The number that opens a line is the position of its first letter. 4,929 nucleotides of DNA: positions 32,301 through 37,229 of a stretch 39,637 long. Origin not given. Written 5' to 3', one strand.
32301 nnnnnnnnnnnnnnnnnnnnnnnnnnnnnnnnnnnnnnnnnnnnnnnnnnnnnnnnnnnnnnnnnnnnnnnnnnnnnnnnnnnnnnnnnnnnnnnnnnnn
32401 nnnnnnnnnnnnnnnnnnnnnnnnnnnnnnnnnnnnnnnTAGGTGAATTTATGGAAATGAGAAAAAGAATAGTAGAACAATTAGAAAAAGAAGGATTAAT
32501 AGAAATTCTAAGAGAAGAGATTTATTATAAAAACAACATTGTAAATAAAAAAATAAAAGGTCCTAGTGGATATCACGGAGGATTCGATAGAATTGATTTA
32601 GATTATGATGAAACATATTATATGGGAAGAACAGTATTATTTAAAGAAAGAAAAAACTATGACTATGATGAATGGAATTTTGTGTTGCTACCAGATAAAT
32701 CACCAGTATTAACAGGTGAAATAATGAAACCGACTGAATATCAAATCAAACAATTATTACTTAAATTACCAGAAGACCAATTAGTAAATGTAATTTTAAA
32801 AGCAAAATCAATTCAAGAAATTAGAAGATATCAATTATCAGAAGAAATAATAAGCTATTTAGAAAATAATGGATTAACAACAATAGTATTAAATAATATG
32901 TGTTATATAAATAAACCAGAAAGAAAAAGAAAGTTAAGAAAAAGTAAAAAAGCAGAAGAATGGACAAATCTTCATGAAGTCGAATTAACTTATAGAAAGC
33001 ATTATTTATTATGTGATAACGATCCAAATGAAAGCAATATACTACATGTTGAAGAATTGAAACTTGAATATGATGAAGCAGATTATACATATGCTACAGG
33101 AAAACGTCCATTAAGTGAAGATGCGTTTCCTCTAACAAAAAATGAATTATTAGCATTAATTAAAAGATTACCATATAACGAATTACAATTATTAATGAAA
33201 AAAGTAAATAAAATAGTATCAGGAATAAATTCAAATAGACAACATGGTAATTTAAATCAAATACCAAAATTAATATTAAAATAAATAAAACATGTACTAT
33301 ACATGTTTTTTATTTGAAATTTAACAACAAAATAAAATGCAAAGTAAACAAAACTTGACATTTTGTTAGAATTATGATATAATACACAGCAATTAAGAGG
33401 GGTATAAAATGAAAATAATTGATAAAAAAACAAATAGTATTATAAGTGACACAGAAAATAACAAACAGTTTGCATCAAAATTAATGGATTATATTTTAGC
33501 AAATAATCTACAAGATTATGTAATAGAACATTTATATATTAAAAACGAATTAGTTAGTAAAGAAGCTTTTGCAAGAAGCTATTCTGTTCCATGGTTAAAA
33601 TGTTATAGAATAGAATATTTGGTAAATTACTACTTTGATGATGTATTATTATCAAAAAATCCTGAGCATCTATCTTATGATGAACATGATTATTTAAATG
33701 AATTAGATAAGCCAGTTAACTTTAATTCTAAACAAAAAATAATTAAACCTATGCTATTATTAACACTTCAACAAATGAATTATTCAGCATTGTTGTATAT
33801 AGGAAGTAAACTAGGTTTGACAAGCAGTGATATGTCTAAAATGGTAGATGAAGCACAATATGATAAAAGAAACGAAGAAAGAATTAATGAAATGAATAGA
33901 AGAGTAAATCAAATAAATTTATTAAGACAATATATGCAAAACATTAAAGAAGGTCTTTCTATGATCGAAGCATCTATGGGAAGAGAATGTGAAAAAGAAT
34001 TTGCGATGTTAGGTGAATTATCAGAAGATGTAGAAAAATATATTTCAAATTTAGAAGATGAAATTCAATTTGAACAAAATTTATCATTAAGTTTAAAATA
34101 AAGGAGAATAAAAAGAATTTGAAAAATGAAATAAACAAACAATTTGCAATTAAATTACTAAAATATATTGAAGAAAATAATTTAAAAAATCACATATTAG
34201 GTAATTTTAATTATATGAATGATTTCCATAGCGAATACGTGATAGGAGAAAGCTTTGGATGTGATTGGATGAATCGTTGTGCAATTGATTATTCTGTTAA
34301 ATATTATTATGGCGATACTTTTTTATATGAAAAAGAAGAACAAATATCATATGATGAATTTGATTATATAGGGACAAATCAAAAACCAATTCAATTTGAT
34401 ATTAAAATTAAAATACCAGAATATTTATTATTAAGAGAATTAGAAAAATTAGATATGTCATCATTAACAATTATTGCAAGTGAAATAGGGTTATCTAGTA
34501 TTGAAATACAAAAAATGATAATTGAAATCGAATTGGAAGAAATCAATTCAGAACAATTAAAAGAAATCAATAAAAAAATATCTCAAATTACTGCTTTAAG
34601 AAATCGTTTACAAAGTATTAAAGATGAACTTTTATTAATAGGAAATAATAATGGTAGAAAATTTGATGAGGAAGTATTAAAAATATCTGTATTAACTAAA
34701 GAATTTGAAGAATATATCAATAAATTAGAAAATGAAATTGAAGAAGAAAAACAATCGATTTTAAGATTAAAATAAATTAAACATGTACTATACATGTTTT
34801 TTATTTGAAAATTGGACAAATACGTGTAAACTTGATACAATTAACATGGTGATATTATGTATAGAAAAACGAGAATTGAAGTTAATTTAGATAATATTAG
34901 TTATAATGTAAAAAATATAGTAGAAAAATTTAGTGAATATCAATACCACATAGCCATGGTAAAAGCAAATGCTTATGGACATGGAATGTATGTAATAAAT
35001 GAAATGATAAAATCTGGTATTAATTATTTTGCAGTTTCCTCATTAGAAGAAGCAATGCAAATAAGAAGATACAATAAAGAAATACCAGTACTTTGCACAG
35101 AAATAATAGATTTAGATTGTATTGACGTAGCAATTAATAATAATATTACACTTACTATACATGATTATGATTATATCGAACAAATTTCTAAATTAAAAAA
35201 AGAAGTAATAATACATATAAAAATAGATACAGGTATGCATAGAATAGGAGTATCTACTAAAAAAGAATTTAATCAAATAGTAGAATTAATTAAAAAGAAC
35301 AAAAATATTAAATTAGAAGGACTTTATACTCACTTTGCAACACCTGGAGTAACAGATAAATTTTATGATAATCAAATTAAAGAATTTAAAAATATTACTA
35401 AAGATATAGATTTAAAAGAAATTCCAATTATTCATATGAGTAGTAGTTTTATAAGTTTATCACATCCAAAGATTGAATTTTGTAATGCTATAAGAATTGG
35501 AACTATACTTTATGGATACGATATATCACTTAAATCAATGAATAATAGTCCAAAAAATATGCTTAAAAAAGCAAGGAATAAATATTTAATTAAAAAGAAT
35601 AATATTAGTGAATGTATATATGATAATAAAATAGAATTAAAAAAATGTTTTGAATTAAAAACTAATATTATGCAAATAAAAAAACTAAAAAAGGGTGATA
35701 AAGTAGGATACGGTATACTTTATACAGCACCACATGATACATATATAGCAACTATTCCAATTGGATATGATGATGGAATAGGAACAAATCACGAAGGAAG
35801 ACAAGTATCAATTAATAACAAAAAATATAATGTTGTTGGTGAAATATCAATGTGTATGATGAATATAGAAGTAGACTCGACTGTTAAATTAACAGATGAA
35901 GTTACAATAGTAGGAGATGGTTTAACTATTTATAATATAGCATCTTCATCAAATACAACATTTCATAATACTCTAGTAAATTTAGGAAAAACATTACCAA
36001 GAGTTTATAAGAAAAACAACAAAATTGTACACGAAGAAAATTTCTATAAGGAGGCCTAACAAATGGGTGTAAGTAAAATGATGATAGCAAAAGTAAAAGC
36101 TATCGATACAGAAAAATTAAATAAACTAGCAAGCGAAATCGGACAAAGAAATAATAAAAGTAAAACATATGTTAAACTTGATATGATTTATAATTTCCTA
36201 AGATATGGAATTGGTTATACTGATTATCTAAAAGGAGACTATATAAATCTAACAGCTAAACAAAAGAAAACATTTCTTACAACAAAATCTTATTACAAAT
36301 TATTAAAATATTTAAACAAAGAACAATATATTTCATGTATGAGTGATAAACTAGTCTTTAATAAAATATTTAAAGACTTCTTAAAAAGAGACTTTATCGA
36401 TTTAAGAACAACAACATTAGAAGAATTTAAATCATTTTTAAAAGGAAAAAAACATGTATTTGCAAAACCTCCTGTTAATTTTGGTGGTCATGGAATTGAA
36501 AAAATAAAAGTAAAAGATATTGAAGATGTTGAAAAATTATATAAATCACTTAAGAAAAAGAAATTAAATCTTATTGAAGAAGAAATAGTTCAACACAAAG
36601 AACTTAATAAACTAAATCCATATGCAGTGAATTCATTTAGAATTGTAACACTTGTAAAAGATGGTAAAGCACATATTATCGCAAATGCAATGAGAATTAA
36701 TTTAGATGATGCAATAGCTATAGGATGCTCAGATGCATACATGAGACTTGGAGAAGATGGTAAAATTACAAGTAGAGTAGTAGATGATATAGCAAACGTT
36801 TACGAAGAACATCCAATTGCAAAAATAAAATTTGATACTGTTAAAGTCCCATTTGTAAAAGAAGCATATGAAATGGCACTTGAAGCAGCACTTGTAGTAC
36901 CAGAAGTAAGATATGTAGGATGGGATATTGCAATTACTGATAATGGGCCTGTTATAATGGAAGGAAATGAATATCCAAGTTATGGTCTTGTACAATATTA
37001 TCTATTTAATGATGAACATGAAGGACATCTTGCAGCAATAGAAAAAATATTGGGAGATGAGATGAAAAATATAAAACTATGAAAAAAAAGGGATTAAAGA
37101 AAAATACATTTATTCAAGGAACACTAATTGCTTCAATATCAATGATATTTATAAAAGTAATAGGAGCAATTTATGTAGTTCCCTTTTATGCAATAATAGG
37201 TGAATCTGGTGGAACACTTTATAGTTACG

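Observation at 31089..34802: Five tandem paralogs of an unrecognised cytoplasmic protein family between polC/yycJ-like and alr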

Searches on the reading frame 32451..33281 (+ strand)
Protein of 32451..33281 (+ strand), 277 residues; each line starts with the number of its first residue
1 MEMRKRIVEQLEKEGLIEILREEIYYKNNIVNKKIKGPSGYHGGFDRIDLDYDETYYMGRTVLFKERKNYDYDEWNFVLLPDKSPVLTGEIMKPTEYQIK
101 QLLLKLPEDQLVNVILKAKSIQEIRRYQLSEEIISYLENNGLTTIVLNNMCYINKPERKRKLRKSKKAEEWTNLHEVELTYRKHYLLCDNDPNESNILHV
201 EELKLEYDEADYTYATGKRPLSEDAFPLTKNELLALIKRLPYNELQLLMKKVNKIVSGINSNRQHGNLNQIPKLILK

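Call 4: search_protein_families(library=pfam, proteins=[window:32451-33281:+], max_evalue=1)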
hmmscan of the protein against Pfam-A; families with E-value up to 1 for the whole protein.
window:32451-33281:+ (277 aa): 0 families

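Call 5: search_protein_families(library=ncbifam, proteins=[window:32451-33281:+], max_evalue=1)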
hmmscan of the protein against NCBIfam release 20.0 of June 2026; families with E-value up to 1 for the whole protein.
window:32451-33281:+ (277 aa): 2 families
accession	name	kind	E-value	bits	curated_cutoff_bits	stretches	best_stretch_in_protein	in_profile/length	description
NF050069.2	PqqD_rel_WgkC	exception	0.064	13.2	110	1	43-74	22-53/103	PqqD family peptide maturation chaperone WgkC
NF052530.1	Heli_ShapePgp3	exception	0.29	10.2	300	1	118-217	33-131/270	peptidoglycan metallopeptidase Pgp3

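Call 6: search_protein_families(library=phrogs, proteins=[window:32451-33281:+], max_evalue=1)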
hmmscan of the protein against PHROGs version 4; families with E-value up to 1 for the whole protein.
window:32451-33281:+ (277 aa): 0 families

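Call 7: search_protein_families(library=padloc, proteins=[window:32451-33281:+], max_evalue=1)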
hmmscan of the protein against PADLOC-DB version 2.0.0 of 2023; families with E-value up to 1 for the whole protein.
window:32451-33281:+ (277 aa): 0 families

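Call 36: find_related_loci(query=A4, collection=genome_contigs, flank=10000)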
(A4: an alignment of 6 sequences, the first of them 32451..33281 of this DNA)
Query A4 (277 aa) in genome_contigs; peptide patterns used: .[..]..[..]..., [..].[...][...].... (x = any residue, [..] = any of these).
600 stretches matched a pattern, but none encodes a relative of the query by tblastn (E <= 1e-3).

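Call 52: find_related_loci(query=A4, collection=viral_contigs, flank=10000)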
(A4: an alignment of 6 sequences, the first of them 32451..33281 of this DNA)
Query A4 (277 aa) in viral_contigs; peptide patterns used: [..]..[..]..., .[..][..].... (x = any residue, [..] = any of these).
599 stretches matched a pattern, but none encodes a relative of the query by tblastn (E <= 1e-3).

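Call 61: predict_structure(alignment_id=A6)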
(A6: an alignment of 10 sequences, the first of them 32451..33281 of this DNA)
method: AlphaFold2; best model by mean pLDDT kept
length: 277 residues; sequences in the alignment: 10
mean_pLDDT: 82.1   pTM: 0.69
mean pLDDT of the five models: 82.1, 80.4, 80.3, 79.6, 74.4
residues with pLDDT >= 90: 87; 70-90: 140; 50-70: 45; < 50: 5
segments of 3 or more residues with pLDDT < 50: none
pLDDT, mean of each block of 10 residues (from residue 1): 82 89 89 85 81 89 90 72 56 89 91 92 93 92 88 87 80 82 83 71 86 57 83 93 91 86 59 54
secondary structure, 60 per line:
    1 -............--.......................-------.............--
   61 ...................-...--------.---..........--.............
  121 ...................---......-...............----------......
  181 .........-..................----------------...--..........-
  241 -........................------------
elements in order: H2-13 H16-23 E24-38 E46-58 E61-73 H74-79 H96-105 H108-139 H143-148 E150-164 E175-189 E191-208 E225-227 H230-239 H242-265

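Call 63: fold_search(model_id=the predicted structure, library=pdb)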
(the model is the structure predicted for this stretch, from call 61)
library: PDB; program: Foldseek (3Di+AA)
matches with E <= 10: 480; with E <= 0.001: 0
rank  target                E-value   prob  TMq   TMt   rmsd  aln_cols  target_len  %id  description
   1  7qoo_P                5.2e-02  0.08  0.11  0.13  19.1       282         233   12  Structure of the human inner kinetochore CCAN complex (released 2022-06-08)
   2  6x04_I                5.5e-02  0.21  0.12  0.10  27.9       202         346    7  Nup133 (aa55-481) from S. cerevisiae bound by VHH-SAN5 (released 2020-12-09)
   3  6x04_G                1.3e-01  0.14  0.12  0.10  27.9       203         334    8  Nup133 (aa55-481) from S. cerevisiae bound by VHH-SAN5 (released 2020-12-09)
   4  6x04_A                1.6e-01  0.13  0.12  0.09  27.8       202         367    8  Nup133 (aa55-481) from S. cerevisiae bound by VHH-SAN5 (released 2020-12-09)
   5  8h1s_B                1.8e-01  0.41  0.18  0.25   8.8       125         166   18  Crystal structure of apo-LptDE complex (released 2023-10-11)
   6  4q9t_A                2.3e-01  0.10  0.10  0.07  26.6       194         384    7  Crystal structure of Vanderwaltozyma polyspora Nup133 Beta-propeller domain (released 2014-06-04)
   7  9e78_1J               2.5e-01  0.02  0.08  0.05  21.3       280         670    8  48-nm repeat of the Leishmania tarentolae doublet microtubule (released 2025-03-12)
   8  9a0f_K1               3.0e-01  0.08  0.09  0.03  27.9       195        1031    8  Integrative model of the wild type yeast nuclear pore complex (released 2020-08-28)
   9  8syi_C                3.2e-01  0.04  0.11  0.04  20.7       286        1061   10  Cyanobacterial RNAP-EC (released 2023-07-05)
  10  8h1r_B                3.3e-01  0.23  0.17  0.22   8.9       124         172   16  Crystal structure of LptDE-YifL complex (released 2023-10-25)
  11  7tbi_Q2               3.3e-01  0.08  0.09  0.03  27.9       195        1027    8  Composite structure of the S. cerevisiae nuclear pore complex (NPC) (released 2022-06-15)
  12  6x04_C                3.5e-01  0.09  0.12  0.10  27.1       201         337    8  Nup133 (aa55-481) from S. cerevisiae bound by VHH-SAN5 (released 2020-12-09)
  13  2n8x_MODEL_1_A        3.7e-01  0.12  0.13  0.17  10.8       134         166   13  Solution structure of LptE from Pseudomonas Aerigunosa (released 2016-05-25)
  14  4q9t_B                3.9e-01  0.08  0.11  0.08  27.2       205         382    7  Crystal structure of Vanderwaltozyma polyspora Nup133 Beta-propeller domain (released 2014-06-04)
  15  3w1e                  4.6e-01  0.10  0.15  0.12  17.4       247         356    6  Structure of FlgT, a flagellar basal body component protein (released 2013-04-03)
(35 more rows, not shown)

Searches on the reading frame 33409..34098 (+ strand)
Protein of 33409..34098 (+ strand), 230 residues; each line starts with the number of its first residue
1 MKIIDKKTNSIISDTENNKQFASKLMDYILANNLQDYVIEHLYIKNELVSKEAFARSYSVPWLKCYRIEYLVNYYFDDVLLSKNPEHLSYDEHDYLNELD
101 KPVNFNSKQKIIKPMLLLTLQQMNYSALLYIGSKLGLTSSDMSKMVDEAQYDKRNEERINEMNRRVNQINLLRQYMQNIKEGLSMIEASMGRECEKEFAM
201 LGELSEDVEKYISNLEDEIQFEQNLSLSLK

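Call 4: search_protein_families(library=pfam, proteins=[window:33409-34098:+], max_evalue=1)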
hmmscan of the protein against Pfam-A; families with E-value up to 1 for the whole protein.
window:33409-34098:+ (230 aa): 4 families
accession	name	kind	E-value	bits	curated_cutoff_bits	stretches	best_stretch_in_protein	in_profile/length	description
PF13718.12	GNAT_acetyltr_2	-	0.043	13.6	24.6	1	68-140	118-194/229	GNAT acetyltransferase 2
PF06791.18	TMP_2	-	0.081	13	30.2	1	126-221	102-198/208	Prophage tail length tape measure protein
PF09466.15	Yqai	-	0.16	12.8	20.2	0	27-42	43-58/66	Hypothetical protein Yqai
PF03096.20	Ndr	-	0.96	8.6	23.3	1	12-58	139-185/283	Ndr family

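Call 5: search_protein_families(library=ncbifam, proteins=[window:33409-34098:+], max_evalue=1)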
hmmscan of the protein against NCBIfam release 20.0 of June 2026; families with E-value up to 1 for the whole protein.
window:33409-34098:+ (230 aa): 3 families
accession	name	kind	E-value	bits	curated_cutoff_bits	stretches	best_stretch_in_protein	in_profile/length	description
NF009947.0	PRK13411.1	equivalog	0.018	13.1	1002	1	130-220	495-586/662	molecular chaperone DnaK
TIGR02350.1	prok_dnaK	equivalog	0.054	11.9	822.55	1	130-217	491-581/596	molecular chaperone DnaK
NF001413.0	PRK00290.1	equivalog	0.09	11.1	648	1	130-215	492-579/625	molecular chaperone DnaK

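Call 6: search_protein_families(library=phrogs, proteins=[window:33409-34098:+], max_evalue=1)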
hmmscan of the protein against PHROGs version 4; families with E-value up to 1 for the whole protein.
window:33409-34098:+ (230 aa): 1 family
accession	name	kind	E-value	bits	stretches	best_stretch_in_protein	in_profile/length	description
phrog_14076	-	transcription regulation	0.067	14.7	1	119-175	9-67/86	transcriptional regulator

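Call 7: search_protein_families(library=padloc, proteins=[window:33409-34098:+], max_evalue=1)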
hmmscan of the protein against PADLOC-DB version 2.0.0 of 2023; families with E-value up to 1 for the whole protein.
window:33409-34098:+ (230 aa): 1 family
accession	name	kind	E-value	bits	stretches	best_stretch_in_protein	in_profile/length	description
PDLC02753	PbeC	-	0.0017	14.8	1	141-223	372-452/648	PbeC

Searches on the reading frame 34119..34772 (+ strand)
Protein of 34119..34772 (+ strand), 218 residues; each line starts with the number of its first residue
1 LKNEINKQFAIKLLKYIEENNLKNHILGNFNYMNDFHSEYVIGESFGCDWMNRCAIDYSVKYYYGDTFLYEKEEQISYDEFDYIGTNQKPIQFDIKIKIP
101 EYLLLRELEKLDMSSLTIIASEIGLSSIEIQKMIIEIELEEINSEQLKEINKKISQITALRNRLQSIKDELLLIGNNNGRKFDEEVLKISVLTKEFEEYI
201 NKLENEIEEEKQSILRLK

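Call 4: search_protein_families(library=pfam, proteins=[window:34119-34772:+], max_evalue=1)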
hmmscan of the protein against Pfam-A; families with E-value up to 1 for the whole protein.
window:34119-34772:+ (218 aa): 3 families
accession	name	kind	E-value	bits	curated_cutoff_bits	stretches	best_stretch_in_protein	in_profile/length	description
PF24611.2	Spectrin_Anc-1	-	0.0076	16.9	33.2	1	141-208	49-115/115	Nuclear anchorage protein 1, spectrin-like repeat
PF09278.17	MerR-DNA-bind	-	0.069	14.2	25.4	1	138-166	36-64/65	MerR, DNA binding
PF07544.18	Med9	-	0.069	13.7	26.9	1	139-218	10-77/80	RNA polymerase II transcription mediator complex subunit 9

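Call 5: search_protein_families(library=ncbifam, proteins=[window:34119-34772:+], max_evalue=1)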
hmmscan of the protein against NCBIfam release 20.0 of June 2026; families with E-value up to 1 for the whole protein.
window:34119-34772:+ (218 aa): 2 families
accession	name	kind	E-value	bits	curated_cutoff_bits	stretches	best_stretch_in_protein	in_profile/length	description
NF045780.1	TrlF_fam_ATP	equivalog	0.0019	17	350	1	64-217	398-538/944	TrlF family AAA-like ATPase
TIGR01111.1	mtrA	equivalog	0.016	14.8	249.15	1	127-178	158-209/238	tetrahydromethanopterin S-methyltransferase subunit A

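Call 6: search_protein_families(library=phrogs, proteins=[window:34119-34772:+], max_evalue=1)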
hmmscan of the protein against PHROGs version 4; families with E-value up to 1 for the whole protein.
window:34119-34772:+ (218 aa): 2 families
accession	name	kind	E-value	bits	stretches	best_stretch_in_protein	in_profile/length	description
phrog_10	-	head and packaging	0.028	14.3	1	138-212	255-319/752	major head protein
phrog_35926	-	unknown function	0.036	15.2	1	101-154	3-54/71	-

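Call 7: search_protein_families(library=padloc, proteins=[window:34119-34772:+], max_evalue=1)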
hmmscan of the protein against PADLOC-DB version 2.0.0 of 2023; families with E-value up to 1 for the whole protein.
window:34119-34772:+ (218 aa): 1 family
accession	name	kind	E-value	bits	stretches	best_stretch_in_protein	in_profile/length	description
PDLC02753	PbeC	-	0.018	11.4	1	119-217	357-458/648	PbeC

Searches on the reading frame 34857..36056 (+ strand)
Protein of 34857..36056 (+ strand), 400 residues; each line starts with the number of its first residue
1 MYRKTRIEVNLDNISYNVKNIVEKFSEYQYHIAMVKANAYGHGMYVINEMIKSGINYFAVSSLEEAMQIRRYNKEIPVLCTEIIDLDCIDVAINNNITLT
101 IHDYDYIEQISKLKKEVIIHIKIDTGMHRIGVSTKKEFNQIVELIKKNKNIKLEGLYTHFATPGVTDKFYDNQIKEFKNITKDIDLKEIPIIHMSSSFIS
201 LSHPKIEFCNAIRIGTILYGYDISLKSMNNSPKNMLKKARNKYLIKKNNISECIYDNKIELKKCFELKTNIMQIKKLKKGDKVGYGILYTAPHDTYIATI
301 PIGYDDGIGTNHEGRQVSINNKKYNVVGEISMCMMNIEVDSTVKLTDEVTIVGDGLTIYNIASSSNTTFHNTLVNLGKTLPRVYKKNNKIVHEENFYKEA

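Call 11: search_protein_families(library=pfam, proteins=[window:34857-36056:+], max_evalue=0.001)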
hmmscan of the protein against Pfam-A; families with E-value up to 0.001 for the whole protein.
window:34857-36056:+ (400 aa): 2 families
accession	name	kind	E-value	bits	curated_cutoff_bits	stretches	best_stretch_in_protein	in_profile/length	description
PF01168.26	Ala_racemase_N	-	1e-51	176.2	24.1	1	9-221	1-218/220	Alanine racemase, N-terminal domain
PF00842.27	Ala_racemase_C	-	7.1e-29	100.4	25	1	265-384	2-127/127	Alanine racemase, C-terminal domain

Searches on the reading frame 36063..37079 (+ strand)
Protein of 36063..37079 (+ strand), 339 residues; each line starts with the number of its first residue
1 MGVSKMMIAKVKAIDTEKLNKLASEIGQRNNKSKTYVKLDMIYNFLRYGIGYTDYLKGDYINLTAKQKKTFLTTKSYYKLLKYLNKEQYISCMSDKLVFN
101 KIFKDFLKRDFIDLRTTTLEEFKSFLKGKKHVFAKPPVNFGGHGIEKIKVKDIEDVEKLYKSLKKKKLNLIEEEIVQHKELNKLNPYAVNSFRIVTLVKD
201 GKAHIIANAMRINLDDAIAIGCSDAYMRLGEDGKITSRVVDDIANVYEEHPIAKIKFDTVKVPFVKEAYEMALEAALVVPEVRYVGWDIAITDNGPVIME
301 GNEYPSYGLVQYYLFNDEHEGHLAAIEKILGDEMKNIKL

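Call 11: search_protein_families(library=pfam, proteins=[window:36063-37079:+], max_evalue=0.001)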
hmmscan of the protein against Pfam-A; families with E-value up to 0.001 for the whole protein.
window:36063-37079:+ (339 aa): 2 families
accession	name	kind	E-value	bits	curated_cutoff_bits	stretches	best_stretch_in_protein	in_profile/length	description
PF14397.11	ATPgrasp_ST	-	2.6e-36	125.7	31.4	1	80-312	6-263/278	Sugar-transfer associated ATP-grasp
PF14398.11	ATPgrasp_YheCD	-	4.2e-05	23.4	26.8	0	117-182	36-96/255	YheC/D like ATP-grasp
